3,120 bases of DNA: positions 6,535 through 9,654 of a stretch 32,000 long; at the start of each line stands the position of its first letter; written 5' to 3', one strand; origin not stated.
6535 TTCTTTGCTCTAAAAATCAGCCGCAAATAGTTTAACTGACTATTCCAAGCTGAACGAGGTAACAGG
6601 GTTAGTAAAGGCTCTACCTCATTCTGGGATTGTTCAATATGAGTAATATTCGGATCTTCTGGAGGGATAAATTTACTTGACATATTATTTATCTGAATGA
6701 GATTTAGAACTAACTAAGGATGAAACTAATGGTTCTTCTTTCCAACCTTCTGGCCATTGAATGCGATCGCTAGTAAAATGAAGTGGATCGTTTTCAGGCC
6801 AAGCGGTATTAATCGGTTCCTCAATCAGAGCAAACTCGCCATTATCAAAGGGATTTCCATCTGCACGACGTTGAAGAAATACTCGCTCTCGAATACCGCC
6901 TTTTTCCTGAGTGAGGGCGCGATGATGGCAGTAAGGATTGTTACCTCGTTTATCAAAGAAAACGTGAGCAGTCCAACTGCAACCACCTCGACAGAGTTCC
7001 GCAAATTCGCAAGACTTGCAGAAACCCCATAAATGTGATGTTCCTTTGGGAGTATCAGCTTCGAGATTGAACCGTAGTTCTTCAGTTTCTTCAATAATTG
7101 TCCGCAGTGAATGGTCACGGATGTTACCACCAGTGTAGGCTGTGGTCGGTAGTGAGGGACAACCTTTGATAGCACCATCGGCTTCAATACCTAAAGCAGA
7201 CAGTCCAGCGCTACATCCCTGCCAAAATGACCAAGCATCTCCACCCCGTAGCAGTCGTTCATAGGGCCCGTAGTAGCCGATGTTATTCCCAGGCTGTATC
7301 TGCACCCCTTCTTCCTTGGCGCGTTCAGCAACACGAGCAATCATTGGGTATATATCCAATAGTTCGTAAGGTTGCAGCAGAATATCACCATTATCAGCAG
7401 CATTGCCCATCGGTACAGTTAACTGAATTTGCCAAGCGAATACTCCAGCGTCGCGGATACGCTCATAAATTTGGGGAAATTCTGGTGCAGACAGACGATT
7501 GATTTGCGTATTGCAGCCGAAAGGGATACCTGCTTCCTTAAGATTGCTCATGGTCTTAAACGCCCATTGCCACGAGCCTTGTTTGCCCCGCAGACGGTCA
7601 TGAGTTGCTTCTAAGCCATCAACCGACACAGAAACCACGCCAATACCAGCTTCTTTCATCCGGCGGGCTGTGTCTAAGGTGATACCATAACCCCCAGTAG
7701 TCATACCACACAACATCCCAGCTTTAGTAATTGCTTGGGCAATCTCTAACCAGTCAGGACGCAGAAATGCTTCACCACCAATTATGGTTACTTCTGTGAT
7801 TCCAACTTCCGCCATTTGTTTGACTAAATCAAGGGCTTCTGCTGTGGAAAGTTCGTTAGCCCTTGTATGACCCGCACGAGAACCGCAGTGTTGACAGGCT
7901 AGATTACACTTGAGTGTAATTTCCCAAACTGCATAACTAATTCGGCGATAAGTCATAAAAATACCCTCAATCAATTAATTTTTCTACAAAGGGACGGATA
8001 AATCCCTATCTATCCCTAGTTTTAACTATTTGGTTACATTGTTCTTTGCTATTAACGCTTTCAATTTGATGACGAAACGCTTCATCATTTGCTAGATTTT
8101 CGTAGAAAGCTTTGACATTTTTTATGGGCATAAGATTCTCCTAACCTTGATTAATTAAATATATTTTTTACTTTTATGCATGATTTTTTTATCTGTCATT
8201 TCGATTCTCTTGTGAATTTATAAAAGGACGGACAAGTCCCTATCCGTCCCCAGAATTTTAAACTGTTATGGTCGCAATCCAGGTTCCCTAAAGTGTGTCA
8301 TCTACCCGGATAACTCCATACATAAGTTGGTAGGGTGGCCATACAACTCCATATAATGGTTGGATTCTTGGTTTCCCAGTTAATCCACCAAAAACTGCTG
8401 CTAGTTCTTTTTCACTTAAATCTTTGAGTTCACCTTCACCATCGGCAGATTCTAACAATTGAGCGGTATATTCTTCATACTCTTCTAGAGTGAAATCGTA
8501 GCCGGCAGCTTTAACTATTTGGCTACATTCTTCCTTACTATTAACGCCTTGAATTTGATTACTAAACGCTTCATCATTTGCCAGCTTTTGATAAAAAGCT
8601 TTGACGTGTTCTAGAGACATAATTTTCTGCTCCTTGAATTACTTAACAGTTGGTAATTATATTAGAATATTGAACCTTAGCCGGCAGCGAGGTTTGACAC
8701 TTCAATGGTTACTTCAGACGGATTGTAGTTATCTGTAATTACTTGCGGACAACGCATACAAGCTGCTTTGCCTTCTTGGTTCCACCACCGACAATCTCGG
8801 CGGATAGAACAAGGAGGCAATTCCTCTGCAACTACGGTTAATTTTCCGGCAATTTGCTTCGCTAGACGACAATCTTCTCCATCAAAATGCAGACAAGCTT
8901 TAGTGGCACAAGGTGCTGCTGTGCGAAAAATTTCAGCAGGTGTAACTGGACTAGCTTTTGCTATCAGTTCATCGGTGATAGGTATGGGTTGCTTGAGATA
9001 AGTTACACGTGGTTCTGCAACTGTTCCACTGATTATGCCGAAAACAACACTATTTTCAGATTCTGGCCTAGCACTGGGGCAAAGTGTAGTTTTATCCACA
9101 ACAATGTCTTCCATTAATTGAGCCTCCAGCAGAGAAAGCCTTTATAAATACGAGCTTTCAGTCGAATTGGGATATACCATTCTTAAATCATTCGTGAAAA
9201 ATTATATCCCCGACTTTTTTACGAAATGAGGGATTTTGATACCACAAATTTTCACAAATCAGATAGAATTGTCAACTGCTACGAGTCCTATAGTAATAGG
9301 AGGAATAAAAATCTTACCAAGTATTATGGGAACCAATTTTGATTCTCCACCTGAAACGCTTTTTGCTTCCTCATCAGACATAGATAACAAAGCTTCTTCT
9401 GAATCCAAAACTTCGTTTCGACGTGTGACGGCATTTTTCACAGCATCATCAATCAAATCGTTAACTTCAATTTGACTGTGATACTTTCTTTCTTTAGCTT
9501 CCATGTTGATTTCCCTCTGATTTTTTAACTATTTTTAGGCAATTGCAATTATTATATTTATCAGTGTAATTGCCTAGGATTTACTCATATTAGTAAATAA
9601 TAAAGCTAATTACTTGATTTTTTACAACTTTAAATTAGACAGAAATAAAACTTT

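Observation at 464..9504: Composite RiPP island: three leader families of double-glycine precursors around one rSAM/SPASM-kinase-HopA1-like-AKR-PPIase operon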

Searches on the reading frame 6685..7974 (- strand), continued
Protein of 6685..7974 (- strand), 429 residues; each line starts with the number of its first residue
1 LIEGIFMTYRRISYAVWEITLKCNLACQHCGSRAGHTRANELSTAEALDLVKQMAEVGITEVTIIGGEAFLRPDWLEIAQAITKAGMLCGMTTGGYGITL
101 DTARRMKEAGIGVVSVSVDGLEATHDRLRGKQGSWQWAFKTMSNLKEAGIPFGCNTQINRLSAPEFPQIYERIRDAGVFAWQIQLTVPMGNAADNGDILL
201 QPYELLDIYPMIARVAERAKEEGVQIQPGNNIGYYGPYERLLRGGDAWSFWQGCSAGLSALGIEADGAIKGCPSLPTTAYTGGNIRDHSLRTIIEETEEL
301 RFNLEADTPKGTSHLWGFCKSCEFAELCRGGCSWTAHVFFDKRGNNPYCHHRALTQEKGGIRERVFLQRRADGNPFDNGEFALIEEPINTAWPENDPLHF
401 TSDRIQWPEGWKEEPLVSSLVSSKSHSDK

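Call 84: search_protein_families(library=ncbifam, max_evalue=0.00001, proteins=[L028:15150-15914:-, L067:13827-15368:-, L067:16033-18762:-, L027:18758-19474:-])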
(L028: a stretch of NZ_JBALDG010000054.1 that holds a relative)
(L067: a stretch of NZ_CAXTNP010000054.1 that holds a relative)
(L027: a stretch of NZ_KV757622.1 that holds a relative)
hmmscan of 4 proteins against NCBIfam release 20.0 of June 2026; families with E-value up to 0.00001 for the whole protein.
L028:15150-15914:- (254 aa): 3 families
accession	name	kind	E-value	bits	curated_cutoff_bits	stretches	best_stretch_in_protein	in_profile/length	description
TIGR04500.1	PpiC_rel_mature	subfamily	1.7e-17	63.7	180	1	33-245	115-331/340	TIGR04500 family putative peptide maturation system protein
NF000809.0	PRK00059.1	equivalog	5.3e-10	39.2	303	1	32-220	87-289/336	peptidylprolyl isomerase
TIGR02933.1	nifM_nitrog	equivalog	7.1e-06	26.1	168.2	0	151-245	154-244/256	nitrogen fixation protein NifM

L067:13827-15368:- (513 aa): 10 families
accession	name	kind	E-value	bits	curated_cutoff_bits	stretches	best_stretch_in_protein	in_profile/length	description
TIGR01843.1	type_I_hlyD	subfamily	8e-66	222.7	208.65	2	288-508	201-416/422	HlyD family type I secretion periplasmic adaptor subunit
TIGR03794.1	NHLM_micro_HlyD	equivalog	7.1e-21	74.6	156.2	2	53-222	12-184/421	NHLP bacteriocin system secretion protein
TIGR01730.1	RND_mfp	subfamily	1.6e-19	70.1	94.9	2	79-190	10-133/322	efflux RND transporter periplasmic adaptor subunit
TIGR00998.1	8a0101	subfamily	4.1e-18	65.4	390.8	2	63-218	8-159/334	EmrA/EmrK family multidrug efflux transporter periplasmic adaptor subunit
TIGR01000.1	bacteriocin_acc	subfamily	5e-13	48.7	258.85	1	60-451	24-409/457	bacteriocin secretion accessory protein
TIGR02971.1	heterocyst_DevB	subfamily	3.4e-12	46.4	129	1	85-194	2-111/327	ABC exporter membrane fusion protein, DevB family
NF002939.0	PRK03598.1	equivalog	2.1e-10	40.3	393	0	255-444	107-283/332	secretion protein HlyD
NF007785.0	PRK10476.1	equivalog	1.2e-09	37.5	376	0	62-151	15-103/347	multidrug transporter subunit MdtN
NF008606.0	PRK11578.1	equivalog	8.9e-08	31.6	342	0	82-220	48-180/371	macrolide transporter subunit MacA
NF007850.1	PRK10559.1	equivalog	3.4e-06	26.4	400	0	268-421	57-206/303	p-hydroxybenzoic acid efflux pump subunit AaeA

L067:16033-18762:- (909 aa): 187 families (the best 25 are shown)
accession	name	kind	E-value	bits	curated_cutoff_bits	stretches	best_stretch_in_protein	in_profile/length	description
TIGR01846.1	type_I_sec_HlyB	subfamily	5.4e-202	672.8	725.55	1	210-905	3-693/694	type I secretion system permease/ATPase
TIGR03796.1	NHLM_micro_ABC1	equivalog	3.1e-174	581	853.3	1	197-900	3-708/710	NHLP family bacteriocin export ABC transporter peptidase/permease/ATPase subunit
TIGR03375.1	type_I_sec_LssB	subfamily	1.5e-156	522.6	693.1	1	210-893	5-691/696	type I secretion system permease/ATPase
TIGR01193.1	bacteriocin_ABC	subfamily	2.6e-150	502.2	523.85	1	204-902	4-707/708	peptide cleavage/export ABC transporter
TIGR00958.1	3a01208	subfamily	1.4e-129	433.5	874.6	1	313-899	125-709/711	antigen peptide transporter 2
TIGR03797.1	NHLM_micro_ABC2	equivalog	1.6e-129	433.4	709.4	1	237-905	28-686/686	NHLP bacteriocin export ABC transporter permease/ATPase subunit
TIGR02203.1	MsbA_lipidA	equivalog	3.8e-129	431.8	602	1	368-905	34-570/572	lipid A export permease/ATP-binding protein MsbA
TIGR02204.1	MsbA_rel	hypoth_equivalog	3.4e-124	415.6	780.4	1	339-904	9-575/576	ABC transporter, permease/ATP-binding protein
NF052233.1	CphA_assoc_ABC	equivalog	8.8e-111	371.5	880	1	329-905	165-744/766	cyanophycin metabolism-associated ABC transporter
NF045513.1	HepA_fam_ABC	equivalog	4.3e-108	362.3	725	1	389-900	96-605/610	heterocyst formation ABC transporter subunit HepA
NF008381.0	PRK11176.1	equivalog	7e-107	358.2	867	1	335-905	12-580/582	lipid A ABC transporter ATP-binding protein/permease MsbA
NF010178.0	PRK13657.1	equivalog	1.2e-100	337.7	733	1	337-904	8-570/588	glucan ABC transporter ATP-binding protein/ permease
TIGR01842.1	type_I_sec_PrtD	subfamily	1.4e-99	334.1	510.15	1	350-893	8-543/544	type I secretion system permease/ATPase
NF045998.1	cleave_ABC_plasm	equivalog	1.1e-86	291.5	500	1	201-863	2-660/673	Mbov_0121 family peptidase domain-containing ABC transporter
NF008056.1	PRK10790.1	equivalog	2.5e-82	277.3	746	1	365-904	40-575/584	SmdB family multidrug efflux ABC transporter permease/ATP-binding protein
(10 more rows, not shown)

L027:18758-19474:- (238 aa): 3 families
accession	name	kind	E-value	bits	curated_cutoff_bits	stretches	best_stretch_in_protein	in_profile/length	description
NF033545.0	transpos_IS630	equivalog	1.9e-22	80.1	100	1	43-177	1-134/299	IS630 family transposase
NF033577.2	transpos_IS481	equivalog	4.2e-07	29.8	224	1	44-166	2-121/284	IS481 family transposase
NF033516.0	transpos_IS3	equivalog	5.4e-06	25.9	160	0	55-170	101-196/369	IS3 family transposase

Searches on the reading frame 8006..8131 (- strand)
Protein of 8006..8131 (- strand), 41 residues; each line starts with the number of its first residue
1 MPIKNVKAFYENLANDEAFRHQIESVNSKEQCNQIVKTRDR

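Call 3: search_protein_families(library=pfam, max_evalue=0.1, proteins=[window:8006-8131:-])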
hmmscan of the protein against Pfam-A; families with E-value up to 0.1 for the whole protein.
window:8006-8131:- (41 aa): 1 family
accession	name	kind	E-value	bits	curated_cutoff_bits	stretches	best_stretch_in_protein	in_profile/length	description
PF07862.16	Nif11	-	3.6e-09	37.2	23.8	1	1-38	1-38/48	Nif11 domain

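Call 4: search_protein_families(library=ncbifam, max_evalue=0.1, proteins=[window:8006-8131:-])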
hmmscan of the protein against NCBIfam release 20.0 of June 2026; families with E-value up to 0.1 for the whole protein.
window:8006-8131:- (41 aa): 1 family
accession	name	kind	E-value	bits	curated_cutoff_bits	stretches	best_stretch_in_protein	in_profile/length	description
TIGR03798.1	leader_Nif11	subfamily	4.4e-07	30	32.3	1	1-37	1-37/68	Nif11-like leader peptide family RiPP precursor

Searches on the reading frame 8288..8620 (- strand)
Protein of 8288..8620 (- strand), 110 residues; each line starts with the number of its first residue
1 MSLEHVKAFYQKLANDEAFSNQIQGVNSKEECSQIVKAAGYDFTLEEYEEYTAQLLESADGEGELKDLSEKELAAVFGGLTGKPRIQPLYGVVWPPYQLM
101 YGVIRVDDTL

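Call 3: search_protein_families(library=pfam, max_evalue=0.1, proteins=[window:8288-8620:-])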
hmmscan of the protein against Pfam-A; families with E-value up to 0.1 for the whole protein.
window:8288-8620:- (110 aa): 1 family
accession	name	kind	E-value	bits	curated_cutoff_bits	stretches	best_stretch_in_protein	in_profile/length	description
PF07862.16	Nif11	-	3.7e-17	62.8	23.8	1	1-47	1-47/48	Nif11 domain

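Call 4: search_protein_families(library=ncbifam, max_evalue=0.1, proteins=[window:8288-8620:-])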
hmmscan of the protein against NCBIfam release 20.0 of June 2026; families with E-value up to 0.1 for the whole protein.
window:8288-8620:- (110 aa): 2 families
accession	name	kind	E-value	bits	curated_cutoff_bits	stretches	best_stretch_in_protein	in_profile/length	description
TIGR03798.1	leader_Nif11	subfamily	1.5e-15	57.2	32.3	1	1-79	1-68/68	Nif11-like leader peptide family RiPP precursor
TIGR01990.1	bPGM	equivalog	0.071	13.1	189.4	1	14-54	33-73/187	beta-phosphoglucomutase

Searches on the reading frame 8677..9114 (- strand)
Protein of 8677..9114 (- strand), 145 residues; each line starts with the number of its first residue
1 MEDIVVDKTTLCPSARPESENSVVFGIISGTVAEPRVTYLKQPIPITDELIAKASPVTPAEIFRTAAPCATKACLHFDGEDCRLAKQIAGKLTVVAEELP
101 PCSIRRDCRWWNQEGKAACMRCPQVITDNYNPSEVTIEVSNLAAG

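Call 3: search_protein_families(library=pfam, max_evalue=0.1, proteins=[window:8677-9114:-])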
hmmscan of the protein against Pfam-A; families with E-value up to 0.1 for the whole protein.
window:8677-9114:- (145 aa): 0 families

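Call 4: search_protein_families(library=ncbifam, max_evalue=0.1, proteins=[window:8677-9114:-])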
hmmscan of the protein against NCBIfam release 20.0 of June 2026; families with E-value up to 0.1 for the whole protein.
window:8677-9114:- (145 aa): 0 families

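Call 58: find_homologous_proteins(query=window:8677-9114:-, max_evalue=0.001)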
Query window:8677-9114:- (145 aa): 1131 proteins with E <= 0.001 among 1132 candidates; the best 120 are listed.
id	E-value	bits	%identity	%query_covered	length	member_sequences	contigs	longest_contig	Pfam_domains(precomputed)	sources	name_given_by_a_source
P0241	3.8e-89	314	97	100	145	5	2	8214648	-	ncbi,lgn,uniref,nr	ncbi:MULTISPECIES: nitrogen fixation protein [unclassified Nostoc]|uniref:nitrogen fixation protein 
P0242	1.2e-81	290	88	100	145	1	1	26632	-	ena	-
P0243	1.4e-81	289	88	100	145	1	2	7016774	-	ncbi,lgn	ncbi:MAG: nitrogen fixation protein [Gloeotrichia echinulata IR180]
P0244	2.0e-81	289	87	100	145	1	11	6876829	-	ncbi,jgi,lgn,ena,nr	ncbi:MAG: nitrogen fixation protein [Gloeotrichia echinulata DVL01]|jgi:hypothetical protein|nr:nitr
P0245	6.0e-81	287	86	100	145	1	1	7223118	-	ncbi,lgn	ncbi:MAG: nitrogen fixation protein [Gloeotrichia echinulata GP01]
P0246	1.7e-80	286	87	100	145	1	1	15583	-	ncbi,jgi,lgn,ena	jgi:hypothetical protein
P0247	1.8e-80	286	88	100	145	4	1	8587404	-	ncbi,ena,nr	ncbi:nitrogen fixation protein [Nostoc sp. UHCC 0702]|nr:nitrogen fixation protein [Nostoc sp. UHCC 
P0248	3.7e-80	285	86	100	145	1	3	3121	-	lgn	-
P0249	1.2e-79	283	87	100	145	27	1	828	-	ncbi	ncbi:MAG: nitrogen fixation protein [Nostoc sp.]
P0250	2.1e-79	282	86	100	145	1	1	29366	-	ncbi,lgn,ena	-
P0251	2.2e-77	276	83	100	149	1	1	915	-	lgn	-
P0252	7.6e-77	274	83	100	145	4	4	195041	-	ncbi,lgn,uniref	ncbi:MAG: nitrogen fixation protein [Nostoc sp.]|uniref:nitrogen fixation protein n=1 Tax=Nostoc sp.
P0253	1.3e-76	273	82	100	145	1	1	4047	-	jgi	jgi:hypothetical protein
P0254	3.0e-76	272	84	99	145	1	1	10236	-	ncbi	-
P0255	3.1e-76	272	83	100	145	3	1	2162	-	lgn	-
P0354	6.5e-65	235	71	97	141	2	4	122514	-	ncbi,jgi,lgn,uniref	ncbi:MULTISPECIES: nitrogen fixation protein [unclassified Microcoleus]|jgi:hypothetical protein|uni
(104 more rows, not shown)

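Call 68: search_solved_structures(query=A4, max_evalue=10)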
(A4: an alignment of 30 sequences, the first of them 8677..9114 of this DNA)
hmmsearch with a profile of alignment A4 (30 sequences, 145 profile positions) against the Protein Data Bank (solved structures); distinct sequences matched with E-value up to 10: 2.
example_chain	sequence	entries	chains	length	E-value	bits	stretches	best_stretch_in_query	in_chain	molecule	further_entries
6tun_A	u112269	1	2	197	0.46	13.4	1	53-102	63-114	General transcription and DNA repair factor IIH helicase subunit XPD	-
2i44_A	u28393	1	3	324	1.3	11.8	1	5-41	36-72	Serine-threonine phosphatase 2C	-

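Call 75: predict_structure(alignment_id=A4)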
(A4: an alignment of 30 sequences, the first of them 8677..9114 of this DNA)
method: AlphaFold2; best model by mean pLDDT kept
length: 145 residues; sequences in the alignment: 30
mean_pLDDT: 38.4   pTM: 0.24
mean pLDDT of the five models: 38.4, 37.0, 36.6, 35.0, 34.0
residues with pLDDT >= 90: 0; 70-90: 0; 50-70: 0; < 50: 145
segments of 3 or more residues with pLDDT < 50: 1-145
pLDDT, mean of each block of 10 residues (from residue 1): 37 39 43 46 43 40 39 35 44 42 29 32 31 40 35
secondary structure, 60 per line:
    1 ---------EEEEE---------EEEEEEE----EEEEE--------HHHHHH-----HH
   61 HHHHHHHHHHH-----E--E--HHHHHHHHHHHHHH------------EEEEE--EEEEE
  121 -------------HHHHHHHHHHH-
elements in order: E10-14 E24-30 E35-39 H48-53 H59-71 H83-96 E109-113 E116-120 H134-144

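Call 85: search_protein_representatives(alignment_id=A4)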
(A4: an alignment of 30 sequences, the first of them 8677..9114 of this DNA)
Query: 30 sequences, 145 profile positions. Proteins with E-value up to 0.001 (for the whole library): 1061; up to 1e-10: 679; up to 1e-30: 124. The best 150 are listed.
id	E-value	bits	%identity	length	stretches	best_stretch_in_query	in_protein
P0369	1.5e-57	209.6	-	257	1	9-142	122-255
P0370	4.0e-53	195.2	-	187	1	9-140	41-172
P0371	5.5e-53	194.8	-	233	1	5-144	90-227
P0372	1.1e-52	193.8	-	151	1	7-143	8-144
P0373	2.8e-51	189.2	-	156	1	4-140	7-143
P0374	2.4e-49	183.0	-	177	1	5-140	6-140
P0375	5.0e-49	181.9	-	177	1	7-142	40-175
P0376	1.9e-48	180.0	-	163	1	3-127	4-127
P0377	4.0e-47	175.8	-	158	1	7-136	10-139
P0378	2.0e-46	173.5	-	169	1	5-142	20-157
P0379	2.1e-46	173.4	-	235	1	7-141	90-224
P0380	2.9e-46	173.0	-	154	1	4-142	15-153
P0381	1.4e-44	167.5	-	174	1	5-139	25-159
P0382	2.4e-44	166.7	-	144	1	5-143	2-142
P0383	3.0e-44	166.4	-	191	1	9-142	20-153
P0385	5.7e-44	165.5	-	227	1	11-137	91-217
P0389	2.2e-43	163.6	-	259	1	9-129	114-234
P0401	8.3e-40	152.0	-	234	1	10-142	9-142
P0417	9.3e-37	142.1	-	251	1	9-142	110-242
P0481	2.4e-31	124.6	-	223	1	10-143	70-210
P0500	4.4e-30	120.5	-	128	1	10-122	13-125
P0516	8.3e-29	116.4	-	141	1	5-141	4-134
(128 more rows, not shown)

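Call 86: search_protein_families(library=pfam, max_evalue=0.01, proteins=[P0369, P0371, P0379, P0385, P0389, P0417, P0481, P0401, P0516, P0500])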
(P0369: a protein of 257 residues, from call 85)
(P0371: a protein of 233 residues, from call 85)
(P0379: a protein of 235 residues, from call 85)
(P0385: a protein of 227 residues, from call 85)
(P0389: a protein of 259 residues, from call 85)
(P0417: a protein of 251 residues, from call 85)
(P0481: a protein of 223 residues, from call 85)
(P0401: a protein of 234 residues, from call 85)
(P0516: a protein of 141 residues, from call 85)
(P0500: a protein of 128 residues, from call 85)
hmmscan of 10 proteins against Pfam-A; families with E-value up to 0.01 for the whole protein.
P0369 (257 aa): 0 families

P0371 (233 aa): 0 families

P0379 (235 aa): 0 families

P0385 (227 aa): 0 families

P0389 (259 aa): 0 families

P0417 (251 aa): 0 families

P0481 (223 aa): 0 families

P0401 (234 aa): 0 families

P0516 (141 aa): 0 families

P0500 (128 aa): 0 families

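Call 88: find_encoding_contigs(protein=P0354, flank=8000, max_places=1)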
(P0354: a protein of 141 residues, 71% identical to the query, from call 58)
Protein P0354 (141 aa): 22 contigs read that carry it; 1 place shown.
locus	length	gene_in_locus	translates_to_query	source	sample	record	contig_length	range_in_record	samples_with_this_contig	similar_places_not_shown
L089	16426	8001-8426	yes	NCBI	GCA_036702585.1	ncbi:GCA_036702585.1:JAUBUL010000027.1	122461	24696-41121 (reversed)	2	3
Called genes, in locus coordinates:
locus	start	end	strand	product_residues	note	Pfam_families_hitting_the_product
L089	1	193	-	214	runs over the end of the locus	-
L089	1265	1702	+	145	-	PF13384:HTH_23, PF13518:HTH_28 (weak), PF13551:HTH_29, PF13565:HTH_32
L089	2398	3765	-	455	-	PF00589:Phage_integrase (weak)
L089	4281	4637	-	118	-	PF02583:Trns_repr_metal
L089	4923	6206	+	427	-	PF00089:Trypsin, PF13365:Trypsin_2, PF13180:PDZ_2, PF00595:PDZ (weak), PF17820:PDZ_6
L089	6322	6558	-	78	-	-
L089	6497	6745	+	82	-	PF06051:DUF928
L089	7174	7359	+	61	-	PF01242:PTPS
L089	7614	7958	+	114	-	-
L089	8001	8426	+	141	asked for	-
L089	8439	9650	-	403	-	PF13409:GST_N_2, PF13417:GST_N_3, PF16865:GST_C_5, PF13410:GST_C_2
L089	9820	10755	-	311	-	-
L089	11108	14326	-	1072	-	PF00512:HisKA, PF02518:HATPase_c, PF00072:Response_reg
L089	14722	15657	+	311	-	PF21714:KaiA_N, PF07688:KaiA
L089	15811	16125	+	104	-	PF07689:KaiB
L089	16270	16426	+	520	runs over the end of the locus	PF13481:AAA_25 (weak), PF03796:DnaB_C (faint), PF06745:ATPase, PF13191:AAA_16 (faint), PF13401:AAA_22 (faint), PF13481:AAA_25 (weak), PF06745:ATPase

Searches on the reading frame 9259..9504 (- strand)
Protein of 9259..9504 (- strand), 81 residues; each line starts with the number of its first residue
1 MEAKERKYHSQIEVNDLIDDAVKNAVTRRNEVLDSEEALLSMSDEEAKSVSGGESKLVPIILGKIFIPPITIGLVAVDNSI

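Call 3: search_protein_families(library=pfam, max_evalue=0.1, proteins=[window:9259-9504:-])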
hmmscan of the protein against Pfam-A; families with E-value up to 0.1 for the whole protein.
window:9259-9504:- (81 aa): 0 families

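Call 4: search_protein_families(library=ncbifam, max_evalue=0.1, proteins=[window:9259-9504:-])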
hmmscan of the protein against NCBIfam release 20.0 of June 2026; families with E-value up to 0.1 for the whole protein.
window:9259-9504:- (81 aa): 0 families
